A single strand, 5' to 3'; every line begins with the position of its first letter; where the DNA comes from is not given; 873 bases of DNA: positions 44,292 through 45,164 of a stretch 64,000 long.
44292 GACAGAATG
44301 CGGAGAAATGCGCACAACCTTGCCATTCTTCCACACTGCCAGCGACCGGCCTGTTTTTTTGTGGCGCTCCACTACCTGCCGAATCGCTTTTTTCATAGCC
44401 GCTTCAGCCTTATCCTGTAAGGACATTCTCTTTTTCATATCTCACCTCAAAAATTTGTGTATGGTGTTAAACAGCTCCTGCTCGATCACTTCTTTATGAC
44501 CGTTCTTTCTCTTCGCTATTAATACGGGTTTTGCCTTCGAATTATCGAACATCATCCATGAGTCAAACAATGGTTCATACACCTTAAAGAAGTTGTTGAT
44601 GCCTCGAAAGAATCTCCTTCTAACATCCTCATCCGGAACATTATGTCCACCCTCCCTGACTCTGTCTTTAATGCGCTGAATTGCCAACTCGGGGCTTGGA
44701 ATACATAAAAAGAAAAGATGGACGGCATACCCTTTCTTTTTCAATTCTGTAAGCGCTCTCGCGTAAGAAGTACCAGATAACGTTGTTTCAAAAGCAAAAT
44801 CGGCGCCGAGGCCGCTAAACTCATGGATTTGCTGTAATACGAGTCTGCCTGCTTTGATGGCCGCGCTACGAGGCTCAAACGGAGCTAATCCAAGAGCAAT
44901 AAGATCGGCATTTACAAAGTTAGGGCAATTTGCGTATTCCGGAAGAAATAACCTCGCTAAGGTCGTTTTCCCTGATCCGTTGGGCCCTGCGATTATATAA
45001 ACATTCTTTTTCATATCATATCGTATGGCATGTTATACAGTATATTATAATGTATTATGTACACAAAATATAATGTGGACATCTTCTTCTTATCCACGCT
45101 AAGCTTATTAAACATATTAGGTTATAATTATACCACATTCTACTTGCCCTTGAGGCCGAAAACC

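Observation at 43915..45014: Zeta-toxin-like kinase + missed 50-aa ORF + four-helix-bundle protein wedged between the two polysaccharide loci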

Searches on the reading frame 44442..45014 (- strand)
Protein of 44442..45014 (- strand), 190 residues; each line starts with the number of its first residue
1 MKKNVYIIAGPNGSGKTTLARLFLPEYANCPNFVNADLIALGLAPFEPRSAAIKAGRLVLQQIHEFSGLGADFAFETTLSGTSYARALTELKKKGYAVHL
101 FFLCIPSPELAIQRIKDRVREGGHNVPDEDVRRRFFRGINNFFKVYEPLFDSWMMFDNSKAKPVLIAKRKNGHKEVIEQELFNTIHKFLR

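Call 4: search_protein_families(library=pfam, proteins=[window:44442-45014:-], max_evalue=1)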
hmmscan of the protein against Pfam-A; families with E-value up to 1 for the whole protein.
window:44442-45014:- (190 aa): 22 families
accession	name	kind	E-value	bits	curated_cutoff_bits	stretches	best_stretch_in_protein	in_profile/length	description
PF06414.18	Zeta_toxin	-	1.2e-13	51.4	22.3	2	55-144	80-172/199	Zeta toxin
PF13671.12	AAA_33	-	1.9e-07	31.9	27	1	6-132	2-134/143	AAA domain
PF00005.33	ABC_tran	-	0.00048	21.2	25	1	4-28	12-36/137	ABC transporter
PF20720.3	nSTAND3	-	0.00051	20.2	27.2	1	2-29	16-43/155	Novel STAND NTPase 3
PF13476.12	AAA_23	-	0.0024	19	27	1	3-20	19-36/201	AAA domain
PF13191.12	AAA_16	-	0.0027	18.6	32.6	1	5-81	26-103/167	AAA ATPase domain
PF13401.12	AAA_22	-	0.0056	17.4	27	1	3-31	5-34/130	AAA domain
PF13173.12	AAA_14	-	0.0087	16.5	27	1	3-37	2-38/129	AAA domain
PF13479.12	AAA_24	-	0.012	15.9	27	1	3-31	2-23/195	AAA domain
PF13555.12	AAA_29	-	0.017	15.3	27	1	4-19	23-38/61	P-loop containing region of AAA domain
PF13304.12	AAA_21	-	0.02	15.4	27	1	6-23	2-19/304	AAA domain, putative AbiEii toxin, Type IV TA system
PF14532.12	Sigma54_activ_2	-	0.024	15.3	25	1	3-67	22-82/138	Sigma-54 interaction domain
PF13166.12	AAA_13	-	0.027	13.6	36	1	7-23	20-36/713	AAA domain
PF13521.12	AAA_28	-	0.032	14.9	27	0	6-21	2-17/164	AAA domain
PF13238.12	AAA_18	-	0.039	14.9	29.4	1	7-26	2-21/128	AAA domain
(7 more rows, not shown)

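Call 5: search_protein_families(library=ncbifam, proteins=[window:44442-45014:-], max_evalue=1)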
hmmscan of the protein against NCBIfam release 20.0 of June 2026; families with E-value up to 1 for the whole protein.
window:44442-45014:- (190 aa): 33 families (the best 25 are shown)
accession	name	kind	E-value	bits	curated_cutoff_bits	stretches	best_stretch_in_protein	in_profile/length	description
NF011514.0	PRK14953.1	equivalog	0.00062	18.8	536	1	4-35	39-69/488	DNA polymerase III subunits gamma and tau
TIGR02397.1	dnaX_nterm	equivalog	0.0014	17.9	250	1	4-32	37-64/355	DNA polymerase III subunit gamma/tau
NF011523.0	PRK14962.1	equivalog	0.0029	16.4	576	1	5-32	38-64/474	DNA polymerase III subunits gamma and tau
NF045998.1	cleave_ABC_plasm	equivalog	0.0036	15.6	500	1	5-29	495-519/673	Mbov_0121 family peptidase domain-containing ABC transporter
NF004549.0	PRK05896.1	equivalog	0.012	14.3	578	1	4-37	39-71/642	DNA polymerase III subunits gamma and tau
NF010068.0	PRK13548.1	equivalog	0.013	14.6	261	1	4-27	32-55/261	heme ABC transporter ATP-binding protein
NF000355.4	ribo_prot_ABC_F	equivalog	0.018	13.9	380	1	7-25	343-361/499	ribosomal protection-like ABC-F family protein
TIGR03263.1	guanyl_kin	equivalog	0.02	14.5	160.45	1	4-25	2-23/180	guanylate kinase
NF041574.1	antitoxPezT_Strep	equivalog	0.026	13.8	470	1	55-111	94-150/251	type II toxin-antitoxin system toxin PezT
NF004962.0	PRK06305.1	equivalog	0.031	13.5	559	1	5-32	41-67/465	DNA polymerase III subunits gamma and tau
TIGR01189.1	ccmA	equivalog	0.037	13.7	131.6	1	5-22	28-45/198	heme ABC exporter ATP-binding protein CcmA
TIGR01978.1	sufC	equivalog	0.043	13.2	212.8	1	4-23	27-46/243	Fe-S cluster assembly ATPase SufC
NF005115.0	PRK06547.1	equivalog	0.045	13.2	173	1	3-29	15-41/172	hypothetical protein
TIGR04520.1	ECF_ATPase_1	equivalog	0.045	13.2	315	1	5-23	30-48/269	energy-coupling factor transporter ATPase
NF040873.1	AztA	equivalog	0.047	13.2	220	1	3-21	18-36/191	zinc ABC transporter ATP-binding protein AztA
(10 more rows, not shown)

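Call 6: search_protein_families(library=padloc, proteins=[window:44442-45014:-], max_evalue=1)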
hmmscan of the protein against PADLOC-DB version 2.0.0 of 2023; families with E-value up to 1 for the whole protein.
window:44442-45014:- (190 aa): 13 families
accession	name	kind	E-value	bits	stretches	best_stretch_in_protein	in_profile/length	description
PDLC04135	mad3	-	0.0011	16.5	1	5-23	24-42/374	mads_3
PDLC02981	AriAB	-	0.002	14.9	1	3-19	23-39/694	-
PDLC05079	PDC-S73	-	0.0027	14.5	1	2-28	190-216/752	-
PDLC04140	mad8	-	0.003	15.1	1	5-23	29-47/314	mads_8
PDLC00290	PtuA1|PtuA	-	0.0038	14.6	1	2-26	22-46/414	AAA ATPase domain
PDLC02980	AriA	-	0.0041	15.1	1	6-23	2-19/304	-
PDLC02741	PbeC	-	0.0066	13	1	2-23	27-48/644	PbeC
PDLC02914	ATPase-Toprim_I-B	-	0.01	13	1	2-75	24-63/443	-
PDLC04894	PDC-S06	-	0.016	11.7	1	7-23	32-48/740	-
PDLC00289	PtuA1|PtuA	-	0.021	11.9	1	3-19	28-44/404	AAA ATPase domain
PDLC04164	AriA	-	0.022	12.3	1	2-22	26-46/253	-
PDLC03859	LmuB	-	0.024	11.8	1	3-21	24-42/611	-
PDLC02335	AbiLi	-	0.042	10.9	1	5-22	78-95/326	AbiLi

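Call 7: find_homologous_proteins(query=window:44442-45014:-)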
Query window:44442-45014:- (190 aa): 7812 proteins with E <= 0.001 among 8000 candidates; the best 120 are listed.
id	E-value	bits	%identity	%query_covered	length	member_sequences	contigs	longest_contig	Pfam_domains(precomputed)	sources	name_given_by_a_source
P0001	5.5e-117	406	95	100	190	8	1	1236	PF06414.19,PF13671.13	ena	-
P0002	9.2e-115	399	93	100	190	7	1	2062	PF06414.19,PF13671.13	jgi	-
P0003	1.8e-113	395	93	100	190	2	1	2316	PF06414.19,PF13671.13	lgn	-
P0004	2.4e-113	394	92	100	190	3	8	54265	PF06414.19,PF13671.13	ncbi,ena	-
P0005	3.0e-108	378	89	100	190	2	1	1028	PF06414.19,PF13671.13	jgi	-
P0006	1.8e-105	369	87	100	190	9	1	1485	PF06414.19,PF13671.13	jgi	jgi:predicted ABC-type ATPase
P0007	1.4e-100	353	82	99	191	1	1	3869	PF06414.19,PF13671.13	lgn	-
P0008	5.1e-100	351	83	100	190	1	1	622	PF06414.19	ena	-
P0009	3.2e-99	348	83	99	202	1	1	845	PF06414.19,PF13671.13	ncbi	-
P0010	2.8e-98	345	81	99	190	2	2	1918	PF06414.19,PF13671.13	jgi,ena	-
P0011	2.8e-97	342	81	97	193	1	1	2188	PF06414.19,PF13671.13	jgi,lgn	jgi:predicted ABC-type ATPase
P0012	4.3e-96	338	79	100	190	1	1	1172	PF06414.19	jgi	jgi:predicted ABC-type ATPase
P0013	4.8e-96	338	79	97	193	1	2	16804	PF06414.19,PF13671.13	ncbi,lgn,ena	-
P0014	8.1e-96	337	79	97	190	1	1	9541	PF06414.19,PF13671.13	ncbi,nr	ncbi:MAG: zeta toxin family protein [Candidatus Omnitrophica bacterium]|nr:zeta toxin family protein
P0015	8.5e-96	337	80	99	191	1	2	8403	PF06414.19,PF13671.13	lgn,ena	-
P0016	1.4e-95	336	78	100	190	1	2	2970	PF06414.19,PF13671.13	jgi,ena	-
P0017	2.1e-95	336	79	97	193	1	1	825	PF06414.19,PF13671.13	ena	-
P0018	3.7e-95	335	79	99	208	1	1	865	PF06414.19,PF13671.13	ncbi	-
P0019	4.6e-95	335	79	99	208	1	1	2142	PF06414.19,PF13671.13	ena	-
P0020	5.0e-95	334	78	99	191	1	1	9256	PF06414.19,PF13671.13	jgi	-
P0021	6.3e-95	334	78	100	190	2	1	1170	PF06414.19,PF13671.13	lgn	-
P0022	1.7e-94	333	79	99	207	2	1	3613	PF06414.19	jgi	-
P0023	2.2e-94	332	78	99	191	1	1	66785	PF06414.19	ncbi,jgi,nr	ncbi:MAG: zeta toxin family protein [Candidatus Omnitrophica bacterium]|jgi:predicted ABC-type ATPas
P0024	2.3e-94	332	77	99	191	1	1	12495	PF06414.19,PF13671.13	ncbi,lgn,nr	ncbi:MAG: zeta toxin family protein [Syntrophaceae bacterium]|nr:zeta toxin family protein [Syntroph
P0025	2.5e-94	332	78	99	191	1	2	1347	PF06414.19,PF13671.13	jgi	jgi:predicted ABC-type ATPase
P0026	3.9e-94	332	77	100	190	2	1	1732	PF06414.19,PF13671.13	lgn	-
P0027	4.3e-94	331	77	100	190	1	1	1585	PF06414.19,PF13671.13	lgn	-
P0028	7.2e-94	331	78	99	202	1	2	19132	PF06414.19,PF13671.13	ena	-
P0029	7.2e-94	331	78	99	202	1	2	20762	PF06414.19,PF13671.13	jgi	-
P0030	9.2e-94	330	78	99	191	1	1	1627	PF06414.19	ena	-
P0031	1.1e-93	330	78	100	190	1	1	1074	PF06414.19,PF13671.13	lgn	-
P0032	1.3e-93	330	79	97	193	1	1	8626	PF06414.19,PF13671.13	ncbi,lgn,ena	-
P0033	1.4e-93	330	80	98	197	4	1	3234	PF06414.19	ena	-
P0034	1.9e-93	329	78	99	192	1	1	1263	PF06414.19,PF13671.13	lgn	-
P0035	1.9e-93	329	78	99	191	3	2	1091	PF06414.19,PF13671.13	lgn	-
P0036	2.0e-93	329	77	99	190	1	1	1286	PF06414.19,PF13671.13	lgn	-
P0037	2.2e-93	329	78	98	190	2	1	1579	PF06414.19,PF13671.13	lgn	-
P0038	2.3e-93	329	78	98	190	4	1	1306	PF06414.19,PF13671.13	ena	-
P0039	2.7e-93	329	79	97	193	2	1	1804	PF06414.19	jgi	-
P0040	2.7e-93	329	78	98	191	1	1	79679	PF06414.19,PF13671.13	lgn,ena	-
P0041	3.2e-93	329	77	99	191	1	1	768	PF06414.19,PF13671.13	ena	-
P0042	3.3e-93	329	78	99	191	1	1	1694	PF06414.19,PF13671.13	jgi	jgi:predicted ABC-type ATPase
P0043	4.2e-93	328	79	97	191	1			PF06414.19,PF13671.13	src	-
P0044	4.2e-93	328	77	99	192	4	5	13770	PF06414.19,PF13671.13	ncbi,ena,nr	ncbi:MAG: Zeta toxin family protein [Omnitrophica bacterium RIFCSPLOWO2_12_FULL_45_13]|nr:MAG: Zeta 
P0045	4.7e-93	328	79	97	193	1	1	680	PF06414.19,PF13671.13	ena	-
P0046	4.8e-93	328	79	98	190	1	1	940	PF06414.19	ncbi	-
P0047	4.9e-93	328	77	99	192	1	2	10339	PF06414.19,PF13671.13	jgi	jgi:predicted ABC-type ATPase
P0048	5.1e-93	328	78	98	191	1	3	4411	PF06414.19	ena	-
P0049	5.5e-93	328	77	98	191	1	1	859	PF06414.19,PF13671.13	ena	-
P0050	5.7e-93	328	77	97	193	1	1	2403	PF06414.19,PF13671.13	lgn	-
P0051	5.7e-93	328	78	100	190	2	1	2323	PF06414.19,PF13671.13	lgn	-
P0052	7.3e-93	327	76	99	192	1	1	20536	PF06414.19,PF13671.13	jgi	jgi:predicted ABC-type ATPase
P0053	8.4e-93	327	79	99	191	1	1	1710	PF06414.19,PF13671.13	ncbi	-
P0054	9.5e-93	327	78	98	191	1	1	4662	PF06414.19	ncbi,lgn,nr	ncbi:MAG: zeta toxin family protein [Candidatus Omnitrophota bacterium]|nr:zeta toxin family protein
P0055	1.2e-92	327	77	99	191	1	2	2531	PF06414.19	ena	-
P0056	1.3e-92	327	78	98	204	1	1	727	PF06414.19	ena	-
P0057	1.3e-92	327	78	98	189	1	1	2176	PF06414.19,PF13671.13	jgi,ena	-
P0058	1.4e-92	327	77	100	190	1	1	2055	PF06414.19,PF13671.13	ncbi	-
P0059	1.4e-92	326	77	99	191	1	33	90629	PF06414.19,PF13671.13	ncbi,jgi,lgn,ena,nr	ncbi:MAG TPA: Zeta toxin family protein [Rikenellaceae bacterium]|jgi:predicted ABC-type ATPase|nr:Z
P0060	1.4e-92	326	78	97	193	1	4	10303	PF06414.19,PF13671.13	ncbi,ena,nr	ncbi:MAG: Zeta toxin family protein [Omnitrophica WOR_2 bacterium RIFCSPHIGHO2_02_FULL_52_10]|nr:MAG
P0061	1.6e-92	326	78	99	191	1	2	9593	PF06414.19,PF13671.13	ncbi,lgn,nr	ncbi:MAG: zeta toxin family protein [Candidatus Omnitrophica bacterium]|nr:zeta toxin family protein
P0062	1.6e-92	326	77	100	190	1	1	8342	PF06414.19,PF13671.13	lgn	-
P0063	1.6e-92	326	77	99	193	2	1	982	PF06414.19,PF13671.13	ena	-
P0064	2.3e-92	326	77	99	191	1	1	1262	PF06414.19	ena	-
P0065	2.4e-92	326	77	99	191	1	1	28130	PF06414.19,PF13671.13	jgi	jgi:predicted ABC-type ATPase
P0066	2.4e-92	326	77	99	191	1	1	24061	PF06414.19,PF13671.13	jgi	jgi:predicted ABC-type ATPase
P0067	2.6e-92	326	76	99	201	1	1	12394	PF06414.19,PF13671.13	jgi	jgi:predicted ABC-type ATPase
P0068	2.9e-92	325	78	99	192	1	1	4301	PF06414.19,PF13671.13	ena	-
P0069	2.9e-92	325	78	99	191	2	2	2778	PF06414.19,PF13671.13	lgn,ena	-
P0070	2.9e-92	325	77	99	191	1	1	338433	PF06414.19,PF13671.13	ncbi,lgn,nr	ncbi:MAG: zeta toxin family protein [Candidatus Omnitrophota bacterium]|nr:zeta toxin family protein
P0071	2.9e-92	325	77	99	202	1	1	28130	PF06414.19,PF13671.13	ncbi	-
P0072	3.0e-92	325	76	97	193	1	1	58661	PF06414.19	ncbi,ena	ncbi:MAG: zeta toxin family protein [Candidatus Omnitrophota bacterium]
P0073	3.1e-92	325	76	100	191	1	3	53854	PF06414.19,PF13671.13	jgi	jgi:predicted ABC-type ATPase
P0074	3.2e-92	325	78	95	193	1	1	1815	PF06414.19,PF13671.13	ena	-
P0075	3.4e-92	325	76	97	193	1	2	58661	PF06414.19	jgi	jgi:predicted ABC-type ATPase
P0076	3.7e-92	325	77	99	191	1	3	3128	PF06414.19,PF13671.13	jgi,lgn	-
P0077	3.7e-92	325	78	98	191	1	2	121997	PF06414.19,PF13671.13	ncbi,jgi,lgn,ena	-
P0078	3.9e-92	325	76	99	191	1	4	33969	PF06414.19,PF13671.13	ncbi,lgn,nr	ncbi:MAG: zeta toxin family protein [Candidatus Omnitrophica bacterium]|nr:zeta toxin family protein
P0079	4.2e-92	325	77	99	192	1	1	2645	PF06414.19,PF13671.13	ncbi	-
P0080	4.2e-92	325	76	99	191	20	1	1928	PF06414.19,PF13671.13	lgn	-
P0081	4.2e-92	325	78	98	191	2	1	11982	PF06414.19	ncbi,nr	ncbi:MAG: Zeta toxin family protein [Candidatus Omnitrophica bacterium]|nr:Zeta toxin family protein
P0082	4.3e-92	325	76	100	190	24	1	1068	PF06414.19,PF13671.13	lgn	-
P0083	4.3e-92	325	78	97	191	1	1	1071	PF06414.19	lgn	-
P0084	4.4e-92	325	77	100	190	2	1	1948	PF06414.19,PF13671.13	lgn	-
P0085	4.6e-92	325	76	100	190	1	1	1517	PF06414.19,PF13671.13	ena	-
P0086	4.7e-92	325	77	100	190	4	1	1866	PF06414.19,PF13671.13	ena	-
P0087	4.7e-92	325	78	99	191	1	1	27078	PF06414.19,PF13671.13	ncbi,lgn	-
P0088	5.1e-92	325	78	98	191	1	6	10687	PF06414.19,PF13671.13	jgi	jgi:predicted ABC-type ATPase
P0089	5.1e-92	325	77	100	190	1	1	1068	PF06414.19,PF13671.13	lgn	-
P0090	5.3e-92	325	76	99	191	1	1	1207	PF06414.19,PF13671.13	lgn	-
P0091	6.0e-92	324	76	99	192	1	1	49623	PF06414.19,PF13671.13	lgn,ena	-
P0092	6.9e-92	324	77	99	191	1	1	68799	PF06414.19,PF13671.13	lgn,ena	-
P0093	7.1e-92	324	78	99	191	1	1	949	PF06414.19,PF13671.13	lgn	-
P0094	7.2e-92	324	77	100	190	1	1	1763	PF06414.19,PF13671.13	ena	-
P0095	7.5e-92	324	77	97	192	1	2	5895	PF06414.19,PF13671.13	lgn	-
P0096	7.7e-92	324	77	99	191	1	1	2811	PF06414.19,PF13671.13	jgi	-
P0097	7.9e-92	324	77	99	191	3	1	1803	PF06414.19,PF13671.13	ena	-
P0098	8.0e-92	324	77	99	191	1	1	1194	PF06414.19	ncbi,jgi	jgi:predicted ABC-type ATPase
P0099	8.2e-92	324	77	97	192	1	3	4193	PF06414.19,PF13671.13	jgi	-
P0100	8.2e-92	324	77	100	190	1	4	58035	PF06414.19,PF13671.13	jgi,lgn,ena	-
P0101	8.7e-92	324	76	99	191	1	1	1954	PF06414.19,PF13671.13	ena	-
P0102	1.0e-91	324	77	100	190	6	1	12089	PF06414.19,PF13671.13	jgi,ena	-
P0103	1.0e-91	324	75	99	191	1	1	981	PF06414.19,PF13671.13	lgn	-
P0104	1.1e-91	324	77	97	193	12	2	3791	PF06414.19,PF13671.13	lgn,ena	-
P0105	1.1e-91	324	77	98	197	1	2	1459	PF06414.19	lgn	-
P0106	1.4e-91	323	74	99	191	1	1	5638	PF06414.19,PF13671.13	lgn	-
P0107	1.6e-91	323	77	98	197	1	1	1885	PF06414.19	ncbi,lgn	-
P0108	1.6e-91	323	76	99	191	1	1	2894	PF06414.19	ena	-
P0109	1.8e-91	323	78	98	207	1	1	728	PF06414.19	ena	-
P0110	1.8e-91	323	77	100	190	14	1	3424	PF06414.19,PF13671.13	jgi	-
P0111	1.9e-91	323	74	99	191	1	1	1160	PF06414.19,PF13671.13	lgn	-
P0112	1.9e-91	323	75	99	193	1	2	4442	PF06414.19,PF13671.13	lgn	-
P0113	2.0e-91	323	77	99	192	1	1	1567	PF06414.19,PF13671.13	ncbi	-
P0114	2.1e-91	323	75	97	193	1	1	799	PF06414.19,PF13671.13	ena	-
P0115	2.1e-91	323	77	100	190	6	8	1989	PF06414.19,PF13671.13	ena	-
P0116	2.1e-91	323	76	98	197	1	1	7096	PF06414.19,PF13671.13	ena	-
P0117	2.2e-91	323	79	97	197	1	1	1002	PF06414.19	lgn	-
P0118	2.2e-91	323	77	98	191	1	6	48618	PF06414.19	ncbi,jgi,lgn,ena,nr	ncbi:MAG: Zeta toxin family protein [Omnitrophica bacterium RIFCSPLOWO2_01_FULL_45_10]|nr:MAG: Zeta 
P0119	2.4e-91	322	76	99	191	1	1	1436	PF06414.19,PF13671.13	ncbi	-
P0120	2.4e-91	322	76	100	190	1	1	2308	PF06414.19,PF13671.13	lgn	-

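Call 8: search_solved_structures(query=window:44442-45014:-, max_evalue=1, show_alignments=3)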
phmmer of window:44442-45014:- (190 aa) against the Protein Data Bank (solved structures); distinct sequences matched with E-value up to 1: 22.
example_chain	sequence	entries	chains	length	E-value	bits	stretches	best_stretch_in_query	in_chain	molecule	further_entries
6c2u_A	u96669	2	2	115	0.00064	22.7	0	4-23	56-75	phosphate-loop protein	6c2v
6hr5_A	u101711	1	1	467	0.0031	20.5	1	96-181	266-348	Alpha-L-rhamnosidase/sulfatase (GH78)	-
2p5t_B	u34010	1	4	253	0.025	17.5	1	7-112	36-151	PezT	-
4g1u_C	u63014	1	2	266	0.091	15.7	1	7-66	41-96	Hemin import ATP-binding protein HmuV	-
3ozx_A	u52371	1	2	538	0.093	15.6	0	6-28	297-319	RNase L inhibitor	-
6tmf_d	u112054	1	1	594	0.12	15.2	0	6-28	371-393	ATPase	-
6ha8_V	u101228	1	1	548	0.31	14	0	7-26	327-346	Nucleotide-binding protein ExpZ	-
7qh3_A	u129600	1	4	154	0.35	13.8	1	115-164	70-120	RsfG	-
7aoi_XB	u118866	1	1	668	0.43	13.5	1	4-116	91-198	DEAD-box helicase, putative,mt-LAF2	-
9nlj_U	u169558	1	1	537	0.48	13.3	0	7-34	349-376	Uup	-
6z16_A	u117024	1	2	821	0.54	13.2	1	56-115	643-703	Multisubunit Na+/H+ antiporter, A subunit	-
3j15_B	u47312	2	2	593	0.71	12.8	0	7-24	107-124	ABC transporter ATP-binding protein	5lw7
3bk7_A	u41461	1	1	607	0.75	12.7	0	7-24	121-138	ABC transporter ATP-binding protein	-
11mp_A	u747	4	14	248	0.75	12.7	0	5-83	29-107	Probable ATP-dependent transporter SufC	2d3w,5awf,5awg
1gky_A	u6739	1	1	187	0.77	12.6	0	6-33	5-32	GUANYLATE KINASE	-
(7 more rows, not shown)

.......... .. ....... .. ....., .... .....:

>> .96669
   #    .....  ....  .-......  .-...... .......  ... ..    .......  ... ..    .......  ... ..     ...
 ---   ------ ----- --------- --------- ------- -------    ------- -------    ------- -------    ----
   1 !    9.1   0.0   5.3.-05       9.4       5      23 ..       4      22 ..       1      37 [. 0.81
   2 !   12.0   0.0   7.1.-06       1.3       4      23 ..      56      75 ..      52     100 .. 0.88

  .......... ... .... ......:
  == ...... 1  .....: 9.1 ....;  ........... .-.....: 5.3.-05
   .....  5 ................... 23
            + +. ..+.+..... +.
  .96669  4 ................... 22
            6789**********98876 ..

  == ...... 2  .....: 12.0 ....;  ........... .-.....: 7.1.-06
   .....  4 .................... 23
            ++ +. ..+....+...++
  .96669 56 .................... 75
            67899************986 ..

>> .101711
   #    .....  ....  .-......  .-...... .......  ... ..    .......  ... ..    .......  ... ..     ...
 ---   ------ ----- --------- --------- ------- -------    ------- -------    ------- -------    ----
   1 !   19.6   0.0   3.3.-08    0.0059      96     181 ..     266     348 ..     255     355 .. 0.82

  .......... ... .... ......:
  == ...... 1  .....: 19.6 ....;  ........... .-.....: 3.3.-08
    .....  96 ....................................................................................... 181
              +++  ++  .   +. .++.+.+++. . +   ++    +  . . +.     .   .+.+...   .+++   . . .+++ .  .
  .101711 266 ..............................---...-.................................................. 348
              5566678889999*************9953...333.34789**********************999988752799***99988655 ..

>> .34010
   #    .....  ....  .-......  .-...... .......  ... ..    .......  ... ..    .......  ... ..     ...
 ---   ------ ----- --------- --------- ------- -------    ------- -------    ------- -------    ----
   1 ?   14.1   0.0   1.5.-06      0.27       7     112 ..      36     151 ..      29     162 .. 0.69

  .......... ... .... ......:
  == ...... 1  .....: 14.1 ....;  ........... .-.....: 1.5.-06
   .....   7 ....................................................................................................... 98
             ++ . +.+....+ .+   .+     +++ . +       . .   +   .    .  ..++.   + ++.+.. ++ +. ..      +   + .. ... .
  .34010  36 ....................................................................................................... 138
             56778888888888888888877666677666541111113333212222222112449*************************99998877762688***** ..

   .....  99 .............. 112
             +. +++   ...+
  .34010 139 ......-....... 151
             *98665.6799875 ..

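Call 10: find_encoding_contigs(protein=P0004, flank=6000, max_places=4)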
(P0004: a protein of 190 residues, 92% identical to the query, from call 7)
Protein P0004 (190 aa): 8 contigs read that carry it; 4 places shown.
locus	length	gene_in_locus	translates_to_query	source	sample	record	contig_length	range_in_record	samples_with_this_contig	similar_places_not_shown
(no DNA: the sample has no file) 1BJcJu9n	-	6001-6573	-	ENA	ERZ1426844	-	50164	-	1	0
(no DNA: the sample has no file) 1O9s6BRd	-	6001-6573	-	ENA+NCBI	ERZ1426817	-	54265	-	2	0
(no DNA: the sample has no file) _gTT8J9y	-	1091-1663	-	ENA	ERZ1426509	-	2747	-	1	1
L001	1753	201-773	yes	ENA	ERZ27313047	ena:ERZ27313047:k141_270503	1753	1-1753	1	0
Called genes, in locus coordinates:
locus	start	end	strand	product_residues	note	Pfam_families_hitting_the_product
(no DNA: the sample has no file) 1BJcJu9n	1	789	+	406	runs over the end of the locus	PF05977:MFS_3, PF13347:MFS_2 (faint), PF07690:MFS_1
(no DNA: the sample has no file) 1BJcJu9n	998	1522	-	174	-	PF10543:ORF6N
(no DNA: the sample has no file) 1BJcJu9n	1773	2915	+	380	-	PF10082:BBP2_2 (weak)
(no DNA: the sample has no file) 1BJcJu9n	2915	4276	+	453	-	PF13727:CoA_binding_3, PF02397:Bac_transf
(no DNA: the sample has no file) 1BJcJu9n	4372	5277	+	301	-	PF13384:HTH_23 (weak), PF02661:Fic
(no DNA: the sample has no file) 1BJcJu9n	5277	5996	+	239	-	PF02563:Poly_export, PF10531:SLBB, PF22461:SLBB_2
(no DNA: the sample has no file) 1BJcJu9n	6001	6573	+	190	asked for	PF13671:AAA_33 (weak), PF06414:Zeta_toxin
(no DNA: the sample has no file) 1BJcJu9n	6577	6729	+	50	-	-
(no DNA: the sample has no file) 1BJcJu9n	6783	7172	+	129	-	PF05635:23S_rRNA_IVP, PF22296:bAvd (weak)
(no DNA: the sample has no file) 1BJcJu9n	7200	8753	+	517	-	PF02706:Wzz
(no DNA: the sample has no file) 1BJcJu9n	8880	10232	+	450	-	PF01943:Polysacc_synt, PF13440:Polysacc_synt_3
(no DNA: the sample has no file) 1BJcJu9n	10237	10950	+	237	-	PF13489:Methyltransf_23, PF01209:Ubie_methyltran, PF01728:FtsJ (weak), PF02353:CMAS, PF08241:Methyltransf_11, PF08242:Methyltransf_12, PF13649:Methyltransf_25, PF13847:Methyltransf_31, +2 more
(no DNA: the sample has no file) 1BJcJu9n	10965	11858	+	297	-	PF00535:Glycos_transf_2, PF13641:Glyco_tranf_2_3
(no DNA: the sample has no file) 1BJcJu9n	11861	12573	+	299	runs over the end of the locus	PF00535:Glycos_transf_2, PF10111:Glyco_tranf_2_2, PF13641:Glyco_tranf_2_3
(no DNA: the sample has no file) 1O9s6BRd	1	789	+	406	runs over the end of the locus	PF05977:MFS_3, PF13347:MFS_2 (faint), PF07690:MFS_1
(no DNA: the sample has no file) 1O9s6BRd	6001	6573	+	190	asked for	PF13671:AAA_33 (weak), PF06414:Zeta_toxin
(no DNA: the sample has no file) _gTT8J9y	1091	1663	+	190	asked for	PF13671:AAA_33 (weak), PF06414:Zeta_toxin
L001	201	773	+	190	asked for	PF13671:AAA_33 (weak), PF06414:Zeta_toxin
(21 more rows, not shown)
